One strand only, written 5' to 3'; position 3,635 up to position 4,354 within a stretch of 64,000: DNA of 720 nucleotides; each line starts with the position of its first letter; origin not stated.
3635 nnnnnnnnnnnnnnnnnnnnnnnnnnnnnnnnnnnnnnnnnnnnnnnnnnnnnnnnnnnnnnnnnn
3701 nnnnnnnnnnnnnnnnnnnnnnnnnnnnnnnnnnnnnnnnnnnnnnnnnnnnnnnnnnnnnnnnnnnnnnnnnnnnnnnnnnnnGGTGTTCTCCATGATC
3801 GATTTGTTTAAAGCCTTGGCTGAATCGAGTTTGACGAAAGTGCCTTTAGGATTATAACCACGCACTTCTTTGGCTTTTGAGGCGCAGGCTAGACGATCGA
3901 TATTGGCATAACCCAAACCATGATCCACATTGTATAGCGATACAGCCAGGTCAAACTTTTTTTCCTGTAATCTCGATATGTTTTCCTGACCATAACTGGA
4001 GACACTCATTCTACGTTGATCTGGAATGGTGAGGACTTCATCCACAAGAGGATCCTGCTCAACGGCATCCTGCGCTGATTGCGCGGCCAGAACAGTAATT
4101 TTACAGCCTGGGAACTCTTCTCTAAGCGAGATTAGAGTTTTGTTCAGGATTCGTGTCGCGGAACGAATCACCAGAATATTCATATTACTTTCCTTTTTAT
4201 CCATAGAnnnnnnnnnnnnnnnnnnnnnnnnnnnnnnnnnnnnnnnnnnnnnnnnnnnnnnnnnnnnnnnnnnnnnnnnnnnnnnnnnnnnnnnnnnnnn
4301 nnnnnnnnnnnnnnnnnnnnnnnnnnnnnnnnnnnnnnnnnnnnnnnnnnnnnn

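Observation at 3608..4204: Stand-alone, membrane-anchored copy of the radical SAM C-terminal domain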

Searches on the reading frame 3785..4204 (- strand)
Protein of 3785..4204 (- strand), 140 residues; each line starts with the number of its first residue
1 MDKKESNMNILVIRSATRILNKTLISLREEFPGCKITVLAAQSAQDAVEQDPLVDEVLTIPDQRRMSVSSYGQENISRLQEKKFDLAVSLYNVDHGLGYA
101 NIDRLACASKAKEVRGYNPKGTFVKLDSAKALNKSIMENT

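Call 15: search_solved_structures(query=A1, max_evalue=10)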
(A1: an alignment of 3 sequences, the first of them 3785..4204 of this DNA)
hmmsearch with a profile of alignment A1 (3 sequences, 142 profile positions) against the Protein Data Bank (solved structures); distinct sequences matched with E-value up to 10: 11.
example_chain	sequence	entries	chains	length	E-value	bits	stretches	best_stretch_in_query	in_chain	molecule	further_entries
6y31_A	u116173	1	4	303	0.099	15.6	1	49-120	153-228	Signal recognition particle 54 kDa protein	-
6y2z_A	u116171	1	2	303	0.1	15.6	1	49-120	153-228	Signal recognition particle 54 kDa protein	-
6y32_A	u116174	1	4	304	0.1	15.5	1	49-120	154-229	Signal recognition particle 54 kDa protein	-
6y30_A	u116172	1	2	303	0.1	15.5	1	49-120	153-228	Signal recognition particle 54 kDa protein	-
2j37_W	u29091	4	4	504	0.12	15.3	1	49-120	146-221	SIGNAL RECOGNITION PARTICLE 54 KDA PROTEIN (SRP54) | Signal recognition particle 54 kDa protein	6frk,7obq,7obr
7nfx_x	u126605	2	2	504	0.13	15.1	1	49-120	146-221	Signal recognition particle 54 kDa protein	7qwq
3jaj_z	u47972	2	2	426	0.21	14.5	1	49-120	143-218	SRP54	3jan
6r6g_AB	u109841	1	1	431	0.34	13.8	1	49-120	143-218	Signal recognition particle 54 kDa protein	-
4ue5_D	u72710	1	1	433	0.34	13.8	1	49-120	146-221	SIGNAL RECOGNITION PARTICLE 54 KDA PROTEIN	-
5l3q_A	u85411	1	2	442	0.39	13.6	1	49-120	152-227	Signal recognition particle 54 kDa protein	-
6zep_A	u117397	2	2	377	1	12.3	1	47-102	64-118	Leucine aminopeptidase A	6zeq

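Call 20: search_protein_representatives(alignment_id=A1)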
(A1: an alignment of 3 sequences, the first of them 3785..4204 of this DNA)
Query: 3 sequences, 142 profile positions. Proteins with E-value up to 0.001 (for the whole library): 410; up to 1e-10: 96; up to 1e-30: 4. The best 150 are listed.
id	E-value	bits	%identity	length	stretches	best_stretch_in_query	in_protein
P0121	1.6e-41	157.6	-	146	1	6-125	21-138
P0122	8.1e-35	135.8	-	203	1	6-136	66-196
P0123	1.8e-32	128.3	-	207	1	9-142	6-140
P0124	4.0e-31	123.9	-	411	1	6-131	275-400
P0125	9.3e-29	116.2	-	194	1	6-132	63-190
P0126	1.1e-27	112.7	-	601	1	5-132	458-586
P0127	1.7e-26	108.9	-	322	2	7-130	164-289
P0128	3.8e-26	107.7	-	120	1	17-131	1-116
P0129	6.6e-25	103.7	-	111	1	27-132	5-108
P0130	3.2e-24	101.5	-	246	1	5-125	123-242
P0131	2.0e-23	98.9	-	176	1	9-131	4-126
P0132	5.1e-23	97.6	-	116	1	23-132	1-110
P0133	5.4e-23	97.5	-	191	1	12-142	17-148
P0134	7.1e-23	97.1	-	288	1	12-131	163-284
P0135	9.4e-23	96.7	-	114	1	6-89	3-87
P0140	5.8e-22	94.2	-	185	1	11-129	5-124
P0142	1.9e-21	92.5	-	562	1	6-128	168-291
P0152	9.9e-19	83.7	-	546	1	11-126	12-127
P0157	5.0e-17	78.2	-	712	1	12-129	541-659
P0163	1.4e-16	76.8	-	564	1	12-130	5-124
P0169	5.7e-16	74.7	-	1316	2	11-125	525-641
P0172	3.9e-15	72.0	-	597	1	11-129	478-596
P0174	6.8e-15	71.3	-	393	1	10-120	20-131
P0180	2.4e-14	69.5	-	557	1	3-139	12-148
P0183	3.0e-14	69.1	-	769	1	6-87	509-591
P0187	2.4e-13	66.2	-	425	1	8-137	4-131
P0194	6.1e-13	64.9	-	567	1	11-130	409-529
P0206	7.7e-12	61.3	-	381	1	8-129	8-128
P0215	7.8e-11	58.1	-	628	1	12-124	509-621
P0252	5.5e-09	52.1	-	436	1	12-112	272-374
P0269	2.3e-08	50.1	-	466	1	12-134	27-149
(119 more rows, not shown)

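Call 22: search_protein_families(library=pfam, proteins=[P0152, P0163, P0180, P0157, P0169, P0142, P0194, P0215, P0183, P0172], max_evalue=0.001)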
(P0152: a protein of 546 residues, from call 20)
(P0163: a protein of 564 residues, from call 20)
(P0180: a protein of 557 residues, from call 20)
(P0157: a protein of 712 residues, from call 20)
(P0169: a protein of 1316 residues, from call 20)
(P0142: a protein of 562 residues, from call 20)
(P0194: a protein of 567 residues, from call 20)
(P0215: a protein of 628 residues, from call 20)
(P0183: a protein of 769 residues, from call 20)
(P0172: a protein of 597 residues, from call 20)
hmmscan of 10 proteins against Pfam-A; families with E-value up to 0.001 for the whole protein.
P0152 (546 aa): 6 families
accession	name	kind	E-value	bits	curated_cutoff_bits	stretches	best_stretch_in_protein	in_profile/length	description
PF00534.26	Glycos_transf_1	-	1.6e-41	142.1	26.4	1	356-519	3-169/172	Glycosyl transferases group 1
PF13692.12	Glyco_trans_1_4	-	4.3e-33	115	27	1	367-508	2-142/142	Glycosyl transferases group 1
PF13439.12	Glyco_transf_4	-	2.3e-15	57.4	28.5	1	189-342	2-167/170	Glycosyltransferase Family 4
PF20706.3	GT4-conflict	-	8.5e-11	41.9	26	1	368-533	199-383/385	Family 4 Glycosyltransferase in conflict systems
PF13524.12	Glyco_trans_1_2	-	1.2e-09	38.7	25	1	404-535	20-142/144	Glycosyl transferase-like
PF00982.27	Glyco_transf_20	-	8.2e-06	25.2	32.5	1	430-526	357-458/473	Glycosyltransferase family 20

P0163 (564 aa): 7 families
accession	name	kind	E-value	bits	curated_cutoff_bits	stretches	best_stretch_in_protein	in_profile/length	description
PF00534.26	Glycos_transf_1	-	2.5e-39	135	26.4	1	372-536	5-171/172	Glycosyl transferases group 1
PF13692.12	Glyco_trans_1_4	-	5.1e-31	108.3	27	1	383-523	3-142/142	Glycosyl transferases group 1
PF13477.12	Glyco_trans_4_2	-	2.3e-23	83.3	23.4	1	193-334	1-138/139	Glycosyl transferase 4-like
PF13439.12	Glyco_transf_4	-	6.3e-08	33.3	28.5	1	199-363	2-170/170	Glycosyltransferase Family 4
PF13524.12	Glyco_trans_1_2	-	6.7e-07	29.8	25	1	408-551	10-142/144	Glycosyl transferase-like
PF13579.12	Glyco_trans_4_4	-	2.4e-05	25.2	29.7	1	252-353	61-153/158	Glycosyl transferase 4-like domain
PF22772.2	WsaF_C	-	0.00024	21.4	27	1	412-516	36-131/133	WsaF, C-terminal domain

P0180 (557 aa): 3 families
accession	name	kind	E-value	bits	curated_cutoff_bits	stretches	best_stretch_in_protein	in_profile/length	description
PF13692.12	Glyco_trans_1_4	-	2.8e-18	67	27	1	384-518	13-141/142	Glycosyl transferases group 1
PF00534.26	Glycos_transf_1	-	1.3e-17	64.3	26.4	1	387-532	29-171/172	Glycosyl transferases group 1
PF13524.12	Glyco_trans_1_2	-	1.4e-10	41.7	25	1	401-541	11-136/144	Glycosyl transferase-like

P0157 (712 aa): 17 families
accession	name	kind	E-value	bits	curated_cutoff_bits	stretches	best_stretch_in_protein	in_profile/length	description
PF00515.34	TPR_1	-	9e-25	85.9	27.8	4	407-433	2-28/34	Tetratricopeptide repeat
PF07719.23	TPR_2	-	3.8e-23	80.1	27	1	407-434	2-29/34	Tetratricopeptide repeat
PF00535.33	Glycos_transf_2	-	5.7e-20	72.3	23.3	1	5-163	1-167/168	Glycosyl transferase family 2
PF13432.12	TPR_16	-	1.3e-17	64.3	32.7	1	267-329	1-63/65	Tetratricopeptide repeat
PF13181.12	TPR_8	-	1.4e-17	62.8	25.7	1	332-363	1-32/34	Tetratricopeptide repeat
PF13174.12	TPR_6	-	6.9e-16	58.2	26.3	0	407-434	1-28/33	Tetratricopeptide repeat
PF13431.12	TPR_17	-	3.4e-13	49.2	24.4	1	319-352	1-33/34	Tetratricopeptide repeat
PF13428.12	TPR_14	-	8.8e-13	48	23.5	0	334-366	3-35/44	Tetratricopeptide repeat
PF14559.12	TPR_19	-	3.5e-12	46.9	25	2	276-340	4-67/68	Tetratricopeptide repeat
PF13424.12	TPR_12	-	6.9e-12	45.8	30.1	2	298-361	4-74/77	Tetratricopeptide repeat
PF12895.13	ANAPC3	-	1.3e-11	45.1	27.2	0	319-391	11-81/82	Anaphase-promoting complex, cyclosome, subunit 3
PF13414.12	TPR_11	-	5.5e-10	39.2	26.8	1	280-305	11-36/42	TPR repeat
PF10111.15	Glyco_tranf_2_2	-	2.5e-08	34.2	27.3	1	5-200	1-215/276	Glycosyltransferase like family 2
PF13371.12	TPR_9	-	1.8e-06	28.3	35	0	315-363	13-60/73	Tetratricopeptide repeat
PF25062.1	ARM_TT21_N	-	0.00046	20.4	40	0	299-386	102-188/222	Tetratricopeptide repeat protein 21 N-terminal ARM repeat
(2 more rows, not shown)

P0169 (1316 aa): 2 families
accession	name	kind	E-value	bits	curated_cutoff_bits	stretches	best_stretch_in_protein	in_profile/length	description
PF04055.27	Radical_SAM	-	4.7e-41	141.2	29.5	2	909-1072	2-166/166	Radical SAM superfamily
PF02310.24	B12-binding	-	4.7e-10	39.8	32.1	0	767-846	40-120/121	B12 binding domain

P0142 (562 aa): 1 family
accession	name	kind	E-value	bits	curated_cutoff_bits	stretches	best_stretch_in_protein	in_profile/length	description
PF02348.25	CTP_transf_3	-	3.7e-05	24.1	22.6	1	1-131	63-205/217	Cytidylyltransferase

P0194 (567 aa): 6 families
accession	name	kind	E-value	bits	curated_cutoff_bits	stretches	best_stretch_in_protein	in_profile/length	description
PF00534.26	Glycos_transf_1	-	7.2e-38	130.3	26.4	1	201-353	16-169/172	Glycosyl transferases group 1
PF13692.12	Glyco_trans_1_4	-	3.5e-29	102.3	27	1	203-342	4-142/142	Glycosyl transferases group 1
PF20706.3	GT4-conflict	-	6.5e-11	42.3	26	1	143-311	146-314/385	Family 4 Glycosyltransferase in conflict systems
PF13439.12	Glyco_transf_4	-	3.5e-09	37.3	28.5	1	17-173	3-163/170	Glycosyltransferase Family 4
PF13524.12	Glyco_trans_1_2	-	3.7e-06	27.4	25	1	255-370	27-143/144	Glycosyl transferase-like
PF00982.27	Glyco_transf_20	-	0.00032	20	32.5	0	267-355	360-452/473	Glycosyltransferase family 20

P0215 (628 aa): 3 families
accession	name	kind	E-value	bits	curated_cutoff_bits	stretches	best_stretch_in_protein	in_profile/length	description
PF00535.33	Glycos_transf_2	-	5.1e-26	92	23.3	1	9-180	1-167/168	Glycosyl transferase family 2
PF13641.12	Glyco_tranf_2_3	-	5.2e-16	59.8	27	1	6-231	2-217/230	Glycosyltransferase like family 2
PF13632.12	Glyco_trans_2_3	-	0.00021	21.6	27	1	87-219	2-125/198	Glycosyl transferase family group 2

P0183 (769 aa): 1 family
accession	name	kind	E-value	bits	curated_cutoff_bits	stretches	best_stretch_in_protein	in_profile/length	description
PF13231.12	PMT_2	-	8.1e-11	42.8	26.1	1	51-207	1-159/160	Dolichyl-phosphate-mannose-protein mannosyltransferase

P0172 (597 aa): 2 families
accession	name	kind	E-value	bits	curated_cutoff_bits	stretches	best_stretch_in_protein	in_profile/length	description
PF04055.27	Radical_SAM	-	4.3e-21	76.2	29.5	1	224-386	4-166/166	Radical SAM superfamily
PF02310.24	B12-binding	-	1.5e-09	38.2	32.1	1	51-154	19-120/121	B12 binding domain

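Call 32: find_homologous_proteins(query=A4, max_evalue=0.00001)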
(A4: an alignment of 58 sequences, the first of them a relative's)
Query A4 (58 sequences) (185 aa, profile of the alignment): 19 proteins with E <= 0.00001 among 5511 candidates.
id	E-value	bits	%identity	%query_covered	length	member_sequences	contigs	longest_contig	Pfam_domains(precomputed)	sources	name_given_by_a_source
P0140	4.9e-46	174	100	100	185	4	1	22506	-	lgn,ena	-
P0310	8.2e-45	170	60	93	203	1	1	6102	-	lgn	-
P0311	5.8e-39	151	53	88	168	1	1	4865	-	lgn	-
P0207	9.0e-34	135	42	49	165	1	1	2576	-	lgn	-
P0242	1.7e-27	114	-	-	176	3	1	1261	-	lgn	-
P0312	3.5e-26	110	-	-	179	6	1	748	-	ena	-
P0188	5.5e-26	109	22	49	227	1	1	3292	-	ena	-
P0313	5.7e-22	96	25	59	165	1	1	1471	-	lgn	-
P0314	1.5e-20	91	23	63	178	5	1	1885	-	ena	-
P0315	3.0e-19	87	23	83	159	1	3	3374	-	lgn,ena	-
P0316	1.3e-18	85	28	31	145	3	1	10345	-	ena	-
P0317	1.0e-17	82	22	58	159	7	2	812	-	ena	-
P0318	1.1e-17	82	-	-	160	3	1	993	-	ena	-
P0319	1.5e-16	78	-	-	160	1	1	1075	-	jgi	jgi:hypothetical protein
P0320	3.3e-16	77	-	-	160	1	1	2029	-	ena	-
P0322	7.5e-14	70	55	56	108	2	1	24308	-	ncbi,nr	ncbi:hypothetical protein KKC52_12455, partial [bacterium]|nr:hypothetical protein [bacterium]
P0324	3.9e-6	45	36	44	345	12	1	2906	PF01075.24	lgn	-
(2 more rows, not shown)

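Call 33: find_encoding_contigs(protein=P0140, flank=8000, max_places=1)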
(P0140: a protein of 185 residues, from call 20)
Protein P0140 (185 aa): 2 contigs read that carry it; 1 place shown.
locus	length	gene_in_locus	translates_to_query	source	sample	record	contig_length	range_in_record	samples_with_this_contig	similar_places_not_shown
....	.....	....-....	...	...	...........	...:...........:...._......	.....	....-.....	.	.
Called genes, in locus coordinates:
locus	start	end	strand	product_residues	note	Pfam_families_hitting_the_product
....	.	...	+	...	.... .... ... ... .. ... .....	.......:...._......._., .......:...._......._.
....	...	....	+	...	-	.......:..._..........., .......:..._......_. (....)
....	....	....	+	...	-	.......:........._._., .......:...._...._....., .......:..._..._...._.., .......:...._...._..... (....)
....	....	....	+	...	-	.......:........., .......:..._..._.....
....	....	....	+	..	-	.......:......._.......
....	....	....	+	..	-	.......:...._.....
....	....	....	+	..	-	-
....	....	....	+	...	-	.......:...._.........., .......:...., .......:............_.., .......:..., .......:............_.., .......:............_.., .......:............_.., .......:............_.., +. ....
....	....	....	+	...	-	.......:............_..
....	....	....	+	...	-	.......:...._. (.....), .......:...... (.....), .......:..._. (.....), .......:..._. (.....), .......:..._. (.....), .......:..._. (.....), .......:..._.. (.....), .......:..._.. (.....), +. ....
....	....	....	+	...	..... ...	-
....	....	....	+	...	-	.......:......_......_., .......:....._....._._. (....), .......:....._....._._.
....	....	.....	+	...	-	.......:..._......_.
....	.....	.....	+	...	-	-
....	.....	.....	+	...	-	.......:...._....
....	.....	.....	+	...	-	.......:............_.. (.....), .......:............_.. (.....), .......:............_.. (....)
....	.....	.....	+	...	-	-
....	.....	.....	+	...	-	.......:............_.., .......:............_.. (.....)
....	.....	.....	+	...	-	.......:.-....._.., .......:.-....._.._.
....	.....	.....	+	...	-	-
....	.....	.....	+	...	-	-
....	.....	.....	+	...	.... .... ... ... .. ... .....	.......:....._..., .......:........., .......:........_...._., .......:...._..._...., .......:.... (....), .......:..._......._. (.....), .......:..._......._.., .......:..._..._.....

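Call 34: find_encoding_contigs(protein=P0316, flank=8000, max_places=1)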
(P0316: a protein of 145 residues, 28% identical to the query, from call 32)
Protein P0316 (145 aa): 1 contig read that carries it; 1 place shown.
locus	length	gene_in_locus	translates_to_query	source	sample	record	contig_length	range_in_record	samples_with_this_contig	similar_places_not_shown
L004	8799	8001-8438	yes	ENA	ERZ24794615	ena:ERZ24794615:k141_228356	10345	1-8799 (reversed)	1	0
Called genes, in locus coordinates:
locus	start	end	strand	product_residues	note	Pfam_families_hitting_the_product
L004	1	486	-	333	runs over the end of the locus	PF03102:NeuB, PF08666:SAF (weak)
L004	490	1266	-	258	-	PF01073:3Beta_HSD (weak), PF01370:Epimerase, PF02719:Polysacc_synt_2 (weak), PF04321:RmlD_sub_bind (weak), PF05368:NmrA (weak)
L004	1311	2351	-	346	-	PF13480:Acetyltransf_6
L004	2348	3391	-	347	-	-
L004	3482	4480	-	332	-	PF01073:3Beta_HSD, PF01370:Epimerase, PF02719:Polysacc_synt_2, PF04321:RmlD_sub_bind (weak), PF07993:NAD_binding_4 (weak), PF16363:GDP_Man_Dehyd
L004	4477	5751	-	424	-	PF01041:DegT_DnrJ_EryC1, PF00155:Aminotran_1_2 (weak)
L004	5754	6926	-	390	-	PF03721:UDPG_MGDP_dh_N, PF00984:UDPG_MGDP_dh, PF03720:UDPG_MGDP_dh_C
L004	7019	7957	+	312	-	PF00535:Glycos_transf_2, PF10111:Glyco_tranf_2_2, PF13641:Glyco_tranf_2_3 (weak)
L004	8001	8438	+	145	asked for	-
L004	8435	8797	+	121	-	?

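Call 35: find_encoding_contigs(protein=P0310, flank=8000, max_places=1)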
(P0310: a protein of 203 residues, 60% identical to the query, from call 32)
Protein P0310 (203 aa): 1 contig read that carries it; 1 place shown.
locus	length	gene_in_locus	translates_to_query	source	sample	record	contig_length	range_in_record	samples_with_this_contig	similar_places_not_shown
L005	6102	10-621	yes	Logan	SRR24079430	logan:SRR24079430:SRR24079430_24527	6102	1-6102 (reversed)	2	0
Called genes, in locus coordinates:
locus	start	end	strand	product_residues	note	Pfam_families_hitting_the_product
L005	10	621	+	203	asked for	-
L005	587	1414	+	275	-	PF01973:MptE-like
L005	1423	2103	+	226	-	PF02348:CTP_transf_3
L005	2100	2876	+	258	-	PF03328:HpcH_HpaI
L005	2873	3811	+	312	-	PF00389:2-Hacid_dh, PF02826:2-Hacid_dh_C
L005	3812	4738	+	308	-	PF01073:3Beta_HSD, PF01370:Epimerase, PF02719:Polysacc_synt_2, PF04321:RmlD_sub_bind, PF05368:NmrA, PF07993:NAD_binding_4 (faint), PF13460:NAD_binding_10, PF16363:GDP_Man_Dehyd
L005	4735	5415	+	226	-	PF04199:Cyclase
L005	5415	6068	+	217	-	PF00702:Hydrolase, PF13419:HAD_2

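Call 43: search_protein_families(library=pfam, proteins=[P0324, P0174, P0187, P0206, P0269, P0252], max_evalue=0.001)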
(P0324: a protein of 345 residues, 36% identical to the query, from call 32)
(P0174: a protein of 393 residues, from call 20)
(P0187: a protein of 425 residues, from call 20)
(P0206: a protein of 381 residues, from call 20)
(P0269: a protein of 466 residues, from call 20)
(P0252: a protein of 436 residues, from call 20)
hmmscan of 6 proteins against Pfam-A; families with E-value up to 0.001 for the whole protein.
P0324 (345 aa): 1 family
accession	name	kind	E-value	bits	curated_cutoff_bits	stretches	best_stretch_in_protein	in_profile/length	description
PF01075.23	Glyco_transf_9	-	9.7e-19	68.1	22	1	87-304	6-224/247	Glycosyltransferase family 9 (heptosyltransferase)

P0174 (393 aa): 1 family
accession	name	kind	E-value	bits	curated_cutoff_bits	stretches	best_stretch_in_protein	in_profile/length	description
PF01973.23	MptE-like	-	3.7e-12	46.8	34.6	1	156-309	13-169/171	6-hydroxymethylpterin diphosphokinase MptE-like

P0187 (425 aa): 8 families
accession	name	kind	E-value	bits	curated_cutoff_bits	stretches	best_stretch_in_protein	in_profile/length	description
PF08241.18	Methyltransf_11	-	7.2e-15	55.8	21.2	1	208-304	1-95/95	Methyltransferase domain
PF13649.12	Methyltransf_25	-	1.6e-14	54.8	27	1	207-300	1-97/97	Methyltransferase domain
PF13847.12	Methyltransf_31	-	1.6e-12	47.8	27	1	203-324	3-129/145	Methyltransferase domain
PF13489.12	Methyltransf_23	-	6.9e-11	42.6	27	1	199-309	18-121/164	Methyltransferase domain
PF08242.18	Methyltransf_12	-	5.3e-09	37.1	30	1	208-302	1-98/98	Methyltransferase domain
PF05401.17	NodS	-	4.5e-05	23.8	24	1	192-302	32-142/201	Nodulation protein S (NodS)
PF03291.22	mRNA_G-N7_MeTrfase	-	0.00048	19.8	26.6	1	179-275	40-129/315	mRNA (guanine-N(7))-methyltransferase domain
PF02353.26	CMAS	-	0.00098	18.9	27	0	183-305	43-165/273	Mycolic acid cyclopropane synthetase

P0206 (381 aa): 1 family
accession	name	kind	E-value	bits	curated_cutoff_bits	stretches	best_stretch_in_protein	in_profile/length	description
PF01973.23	MptE-like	-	7.2e-08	32.8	34.6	1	144-296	14-169/171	6-hydroxymethylpterin diphosphokinase MptE-like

P0269 (466 aa): 2 families
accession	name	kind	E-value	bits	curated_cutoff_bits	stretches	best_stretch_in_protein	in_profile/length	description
PF04055.27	Radical_SAM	-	4.2e-19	69.8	29.5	1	183-314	6-141/166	Radical SAM superfamily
PF13186.11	SPASM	-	7.8e-14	52.2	21.5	1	381-448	1-66/67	Iron-sulfur cluster-binding domain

P0252 (436 aa): 2 families
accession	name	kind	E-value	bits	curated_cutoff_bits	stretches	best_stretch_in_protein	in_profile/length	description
PF00483.29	NTP_transferase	-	1.2e-17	64.8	21.2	1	17-221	3-223/245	Nucleotidyl transferase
PF12804.13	NTP_transf_3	-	3.3e-06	27.8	27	1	16-116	1-96/160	MobA-like NTP transferase domain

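Call 48: find_encoding_contigs(protein=P0322, flank=8000, max_places=1)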
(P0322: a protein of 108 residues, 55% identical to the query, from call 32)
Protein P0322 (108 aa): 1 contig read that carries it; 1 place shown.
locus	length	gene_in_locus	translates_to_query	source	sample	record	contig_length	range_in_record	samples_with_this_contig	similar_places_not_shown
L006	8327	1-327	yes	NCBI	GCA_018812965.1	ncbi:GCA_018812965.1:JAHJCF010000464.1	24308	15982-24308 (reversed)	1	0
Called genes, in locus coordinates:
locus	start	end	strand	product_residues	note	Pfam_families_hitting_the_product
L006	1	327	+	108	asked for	?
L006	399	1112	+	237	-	PF02348:CTP_transf_3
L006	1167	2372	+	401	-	PF01408:GFO_IDH_MocA, PF22725:GFO_IDH_MocA_C3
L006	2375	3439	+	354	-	PF02615:Ldh_2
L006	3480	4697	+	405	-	-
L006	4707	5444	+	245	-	PF13641:Glyco_tranf_2_3, PF00535:Glycos_transf_2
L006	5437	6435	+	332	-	PF04321:RmlD_sub_bind, PF01073:3Beta_HSD, PF01370:Epimerase, PF02719:Polysacc_synt_2, PF16363:GDP_Man_Dehyd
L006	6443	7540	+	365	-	PF01041:DegT_DnrJ_EryC1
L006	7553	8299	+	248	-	PF03141:Methyltransf_29 (faint), PF02353:CMAS (weak), PF13489:Methyltransf_23, PF07021:MetW (weak), PF13847:Methyltransf_31, PF08241:Methyltransf_11, PF08242:Methyltransf_12, PF13649:Methyltransf_25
